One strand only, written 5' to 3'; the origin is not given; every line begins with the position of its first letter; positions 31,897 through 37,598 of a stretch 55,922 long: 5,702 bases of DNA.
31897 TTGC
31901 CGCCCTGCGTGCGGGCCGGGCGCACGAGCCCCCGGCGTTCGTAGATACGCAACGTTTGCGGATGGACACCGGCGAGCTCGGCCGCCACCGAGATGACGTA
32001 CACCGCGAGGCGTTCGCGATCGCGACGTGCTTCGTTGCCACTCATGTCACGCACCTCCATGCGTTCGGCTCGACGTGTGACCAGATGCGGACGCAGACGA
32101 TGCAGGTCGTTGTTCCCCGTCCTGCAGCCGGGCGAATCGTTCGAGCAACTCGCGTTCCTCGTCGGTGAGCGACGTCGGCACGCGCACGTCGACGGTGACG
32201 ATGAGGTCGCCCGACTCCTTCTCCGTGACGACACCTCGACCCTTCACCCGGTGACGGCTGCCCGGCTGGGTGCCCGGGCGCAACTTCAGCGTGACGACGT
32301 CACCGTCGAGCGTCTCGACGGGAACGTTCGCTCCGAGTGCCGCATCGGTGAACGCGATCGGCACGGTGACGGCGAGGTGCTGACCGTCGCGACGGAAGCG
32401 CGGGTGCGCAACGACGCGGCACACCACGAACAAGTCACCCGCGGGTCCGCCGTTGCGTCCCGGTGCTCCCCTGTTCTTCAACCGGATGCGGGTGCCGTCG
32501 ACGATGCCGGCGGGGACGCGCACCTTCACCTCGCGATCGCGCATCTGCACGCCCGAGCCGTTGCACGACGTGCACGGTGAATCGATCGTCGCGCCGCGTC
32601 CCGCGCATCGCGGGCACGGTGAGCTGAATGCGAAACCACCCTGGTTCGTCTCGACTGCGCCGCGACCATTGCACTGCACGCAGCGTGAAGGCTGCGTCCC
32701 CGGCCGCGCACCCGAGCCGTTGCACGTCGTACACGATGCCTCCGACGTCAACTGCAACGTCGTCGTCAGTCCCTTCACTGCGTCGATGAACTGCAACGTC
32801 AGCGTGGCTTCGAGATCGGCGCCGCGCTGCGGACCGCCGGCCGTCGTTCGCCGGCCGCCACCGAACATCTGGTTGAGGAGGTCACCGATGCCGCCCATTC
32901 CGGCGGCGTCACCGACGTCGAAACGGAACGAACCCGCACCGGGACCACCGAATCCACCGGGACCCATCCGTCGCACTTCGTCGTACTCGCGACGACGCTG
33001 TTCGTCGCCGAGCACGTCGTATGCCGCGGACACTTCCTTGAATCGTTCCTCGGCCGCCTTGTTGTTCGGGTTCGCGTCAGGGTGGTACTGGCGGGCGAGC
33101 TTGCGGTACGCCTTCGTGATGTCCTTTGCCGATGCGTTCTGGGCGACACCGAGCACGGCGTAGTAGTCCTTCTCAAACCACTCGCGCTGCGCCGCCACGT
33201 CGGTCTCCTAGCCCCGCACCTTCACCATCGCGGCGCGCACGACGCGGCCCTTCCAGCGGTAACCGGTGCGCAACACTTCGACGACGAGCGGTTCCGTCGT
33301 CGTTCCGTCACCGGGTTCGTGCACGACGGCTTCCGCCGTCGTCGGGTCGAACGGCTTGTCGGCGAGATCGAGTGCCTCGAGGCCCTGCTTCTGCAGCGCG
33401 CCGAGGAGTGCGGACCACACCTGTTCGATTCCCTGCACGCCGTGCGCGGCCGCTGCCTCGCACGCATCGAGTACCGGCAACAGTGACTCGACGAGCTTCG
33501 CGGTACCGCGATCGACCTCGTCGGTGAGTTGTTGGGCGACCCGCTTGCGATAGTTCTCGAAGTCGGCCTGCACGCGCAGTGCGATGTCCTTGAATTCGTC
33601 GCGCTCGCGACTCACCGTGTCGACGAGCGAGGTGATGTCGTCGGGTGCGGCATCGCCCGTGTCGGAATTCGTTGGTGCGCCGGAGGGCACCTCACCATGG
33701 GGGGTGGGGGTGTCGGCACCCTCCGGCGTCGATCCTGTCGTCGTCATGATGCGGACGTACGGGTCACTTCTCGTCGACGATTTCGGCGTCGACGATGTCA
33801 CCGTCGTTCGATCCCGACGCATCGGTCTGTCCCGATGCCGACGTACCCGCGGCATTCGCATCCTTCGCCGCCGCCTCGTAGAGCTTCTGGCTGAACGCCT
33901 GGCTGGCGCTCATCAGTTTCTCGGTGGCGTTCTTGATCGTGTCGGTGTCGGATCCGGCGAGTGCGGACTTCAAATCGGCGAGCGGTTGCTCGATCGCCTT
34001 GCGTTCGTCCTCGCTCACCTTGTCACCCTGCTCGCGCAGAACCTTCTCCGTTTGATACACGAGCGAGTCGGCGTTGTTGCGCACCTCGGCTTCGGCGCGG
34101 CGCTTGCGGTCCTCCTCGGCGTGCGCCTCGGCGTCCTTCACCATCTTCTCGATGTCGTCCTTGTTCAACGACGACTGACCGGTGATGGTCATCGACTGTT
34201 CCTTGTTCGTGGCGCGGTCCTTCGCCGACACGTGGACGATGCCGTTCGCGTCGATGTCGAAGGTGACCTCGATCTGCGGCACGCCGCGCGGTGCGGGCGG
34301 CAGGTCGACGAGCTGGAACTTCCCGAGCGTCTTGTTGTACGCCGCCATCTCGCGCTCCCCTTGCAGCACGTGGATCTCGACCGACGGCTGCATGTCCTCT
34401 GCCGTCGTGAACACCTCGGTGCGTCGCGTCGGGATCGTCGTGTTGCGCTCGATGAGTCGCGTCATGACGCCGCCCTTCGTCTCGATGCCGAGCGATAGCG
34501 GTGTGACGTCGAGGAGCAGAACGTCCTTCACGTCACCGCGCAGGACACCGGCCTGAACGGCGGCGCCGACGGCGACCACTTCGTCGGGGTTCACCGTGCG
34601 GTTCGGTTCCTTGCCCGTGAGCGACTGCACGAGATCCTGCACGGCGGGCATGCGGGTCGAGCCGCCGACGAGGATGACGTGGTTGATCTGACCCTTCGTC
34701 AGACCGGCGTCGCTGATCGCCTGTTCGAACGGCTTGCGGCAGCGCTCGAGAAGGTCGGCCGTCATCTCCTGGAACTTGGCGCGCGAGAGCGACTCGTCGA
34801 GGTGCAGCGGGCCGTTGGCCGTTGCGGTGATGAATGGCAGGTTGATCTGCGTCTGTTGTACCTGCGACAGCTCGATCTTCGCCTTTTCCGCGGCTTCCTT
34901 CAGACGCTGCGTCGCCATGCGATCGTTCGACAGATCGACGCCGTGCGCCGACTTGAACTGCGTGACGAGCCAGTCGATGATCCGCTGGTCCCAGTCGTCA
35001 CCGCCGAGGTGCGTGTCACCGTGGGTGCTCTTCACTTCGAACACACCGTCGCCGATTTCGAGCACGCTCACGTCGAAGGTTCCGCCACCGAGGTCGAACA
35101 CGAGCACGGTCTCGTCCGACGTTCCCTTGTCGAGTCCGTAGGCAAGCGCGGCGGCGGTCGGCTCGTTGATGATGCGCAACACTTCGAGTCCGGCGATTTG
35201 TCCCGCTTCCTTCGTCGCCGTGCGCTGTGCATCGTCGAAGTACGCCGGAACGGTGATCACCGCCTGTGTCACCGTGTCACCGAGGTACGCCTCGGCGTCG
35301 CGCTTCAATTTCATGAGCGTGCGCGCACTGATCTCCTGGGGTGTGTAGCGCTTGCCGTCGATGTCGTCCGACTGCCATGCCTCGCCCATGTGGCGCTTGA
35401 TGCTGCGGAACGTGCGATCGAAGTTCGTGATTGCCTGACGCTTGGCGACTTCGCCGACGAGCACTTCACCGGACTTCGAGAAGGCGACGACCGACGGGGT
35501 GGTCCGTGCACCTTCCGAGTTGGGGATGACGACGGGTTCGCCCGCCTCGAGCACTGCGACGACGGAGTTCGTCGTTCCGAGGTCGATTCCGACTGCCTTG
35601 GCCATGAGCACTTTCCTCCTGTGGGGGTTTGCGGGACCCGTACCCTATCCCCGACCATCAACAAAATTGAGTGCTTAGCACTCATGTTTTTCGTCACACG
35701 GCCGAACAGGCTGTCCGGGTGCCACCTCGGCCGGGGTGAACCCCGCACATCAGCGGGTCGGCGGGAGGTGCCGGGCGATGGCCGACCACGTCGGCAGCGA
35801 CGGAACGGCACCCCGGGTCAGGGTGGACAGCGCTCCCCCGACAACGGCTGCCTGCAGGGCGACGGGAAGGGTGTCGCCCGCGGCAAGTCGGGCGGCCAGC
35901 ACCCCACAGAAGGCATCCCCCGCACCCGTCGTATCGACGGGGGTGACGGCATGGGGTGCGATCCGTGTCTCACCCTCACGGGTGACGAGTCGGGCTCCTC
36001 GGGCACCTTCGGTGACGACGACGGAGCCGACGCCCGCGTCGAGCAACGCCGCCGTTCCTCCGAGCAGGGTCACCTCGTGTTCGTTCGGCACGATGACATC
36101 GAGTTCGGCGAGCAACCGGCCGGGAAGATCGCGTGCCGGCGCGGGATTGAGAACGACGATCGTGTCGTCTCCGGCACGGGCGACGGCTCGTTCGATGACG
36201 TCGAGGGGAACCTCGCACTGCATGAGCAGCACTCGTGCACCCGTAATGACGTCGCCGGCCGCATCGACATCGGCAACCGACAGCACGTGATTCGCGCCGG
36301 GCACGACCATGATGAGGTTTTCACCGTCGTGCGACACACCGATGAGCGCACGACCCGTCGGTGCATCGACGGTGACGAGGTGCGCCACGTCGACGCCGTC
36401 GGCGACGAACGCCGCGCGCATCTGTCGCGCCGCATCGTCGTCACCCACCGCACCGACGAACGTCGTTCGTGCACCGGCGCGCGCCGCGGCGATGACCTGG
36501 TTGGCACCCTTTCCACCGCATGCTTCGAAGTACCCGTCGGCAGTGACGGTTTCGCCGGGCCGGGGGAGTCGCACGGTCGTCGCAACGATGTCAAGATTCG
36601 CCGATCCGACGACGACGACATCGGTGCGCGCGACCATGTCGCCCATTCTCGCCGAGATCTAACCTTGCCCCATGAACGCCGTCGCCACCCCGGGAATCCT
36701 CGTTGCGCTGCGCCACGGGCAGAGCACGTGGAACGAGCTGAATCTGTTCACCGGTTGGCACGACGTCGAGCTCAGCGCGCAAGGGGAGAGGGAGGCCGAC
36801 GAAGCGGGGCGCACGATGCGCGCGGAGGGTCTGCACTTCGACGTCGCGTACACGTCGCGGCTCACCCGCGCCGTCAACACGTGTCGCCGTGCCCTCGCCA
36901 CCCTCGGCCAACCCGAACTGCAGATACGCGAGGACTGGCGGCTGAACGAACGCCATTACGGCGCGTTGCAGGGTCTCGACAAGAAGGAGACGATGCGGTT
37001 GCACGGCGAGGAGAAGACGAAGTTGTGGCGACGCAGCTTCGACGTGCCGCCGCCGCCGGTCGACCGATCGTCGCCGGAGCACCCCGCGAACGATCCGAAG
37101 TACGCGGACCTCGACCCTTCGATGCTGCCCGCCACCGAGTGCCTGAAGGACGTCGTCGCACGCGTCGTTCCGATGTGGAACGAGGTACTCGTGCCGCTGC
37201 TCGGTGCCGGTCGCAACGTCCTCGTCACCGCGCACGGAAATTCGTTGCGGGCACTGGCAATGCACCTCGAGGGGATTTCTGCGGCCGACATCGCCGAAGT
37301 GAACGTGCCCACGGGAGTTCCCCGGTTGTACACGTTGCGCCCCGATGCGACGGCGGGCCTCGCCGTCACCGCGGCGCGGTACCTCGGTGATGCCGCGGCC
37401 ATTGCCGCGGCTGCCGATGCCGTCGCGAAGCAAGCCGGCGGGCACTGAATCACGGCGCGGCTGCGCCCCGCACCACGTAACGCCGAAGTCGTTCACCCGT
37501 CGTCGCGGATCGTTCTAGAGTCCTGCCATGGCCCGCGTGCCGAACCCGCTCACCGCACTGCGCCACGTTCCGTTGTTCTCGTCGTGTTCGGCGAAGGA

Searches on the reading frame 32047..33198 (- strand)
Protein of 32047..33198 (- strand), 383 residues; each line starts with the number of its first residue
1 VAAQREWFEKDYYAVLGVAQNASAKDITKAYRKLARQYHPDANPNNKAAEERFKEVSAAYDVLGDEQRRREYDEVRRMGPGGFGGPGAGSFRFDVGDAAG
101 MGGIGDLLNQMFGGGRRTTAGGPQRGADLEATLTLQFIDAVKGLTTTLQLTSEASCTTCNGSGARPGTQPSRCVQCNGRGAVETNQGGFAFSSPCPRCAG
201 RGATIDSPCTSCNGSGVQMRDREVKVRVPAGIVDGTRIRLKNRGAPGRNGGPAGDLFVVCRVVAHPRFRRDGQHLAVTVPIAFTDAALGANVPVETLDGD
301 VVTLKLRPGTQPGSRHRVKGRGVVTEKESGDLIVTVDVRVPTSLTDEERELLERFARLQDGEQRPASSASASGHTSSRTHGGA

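Call 34: search_protein_families(library=pfam, proteins=[window:32047-33198:-], max_evalue=0.001)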
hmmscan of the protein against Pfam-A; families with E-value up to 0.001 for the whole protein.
window:32047-33198:- (383 aa): 4 families
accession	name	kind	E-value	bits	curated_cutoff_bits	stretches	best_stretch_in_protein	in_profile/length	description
PF01556.23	DnaJ_C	-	2.7e-41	141.6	26.6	1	129-341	1-152/152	DnaJ C terminal domain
PF00226.36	DnaJ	-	8.7e-27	93.5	27.8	1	11-73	1-63/63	DnaJ domain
PF00684.25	DnaJ_CXXCXGXG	-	4.3e-14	53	32.7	1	156-216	1-65/65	DnaJ central domain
PF15777.11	Anti-TRAP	-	0.00078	19.8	32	0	153-187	10-47/59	Tryptophan RNA-binding attenuator protein inhibitory protein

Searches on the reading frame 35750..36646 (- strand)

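Call 35: search_protein_families(library=pfam, proteins=[window:35750-36646:-], max_evalue=0.001)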
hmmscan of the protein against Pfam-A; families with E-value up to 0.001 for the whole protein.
window:35750-36646:- (298 aa): 2 families
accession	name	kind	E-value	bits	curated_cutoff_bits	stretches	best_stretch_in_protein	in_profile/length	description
PF00294.29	PfkB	-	3.6e-51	174.7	25.8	1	8-286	2-301/302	pfkB family carbohydrate kinase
PF08543.17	Phos_pyr_kin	-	7.8e-05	22.6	27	1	167-267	105-224/246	Phosphomethylpyrimidine kinase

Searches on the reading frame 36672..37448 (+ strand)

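Call 35: search_protein_families(library=pfam, proteins=[window:36672-37448:+], max_evalue=0.001)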
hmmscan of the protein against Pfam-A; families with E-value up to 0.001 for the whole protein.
window:36672-37448:+ (258 aa): 1 family
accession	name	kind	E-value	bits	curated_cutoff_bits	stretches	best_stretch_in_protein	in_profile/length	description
PF00300.27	His_Phos_1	-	8.3e-34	117.4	21.7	2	11-129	2-115/194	Histidine phosphatase superfamily (branch 1)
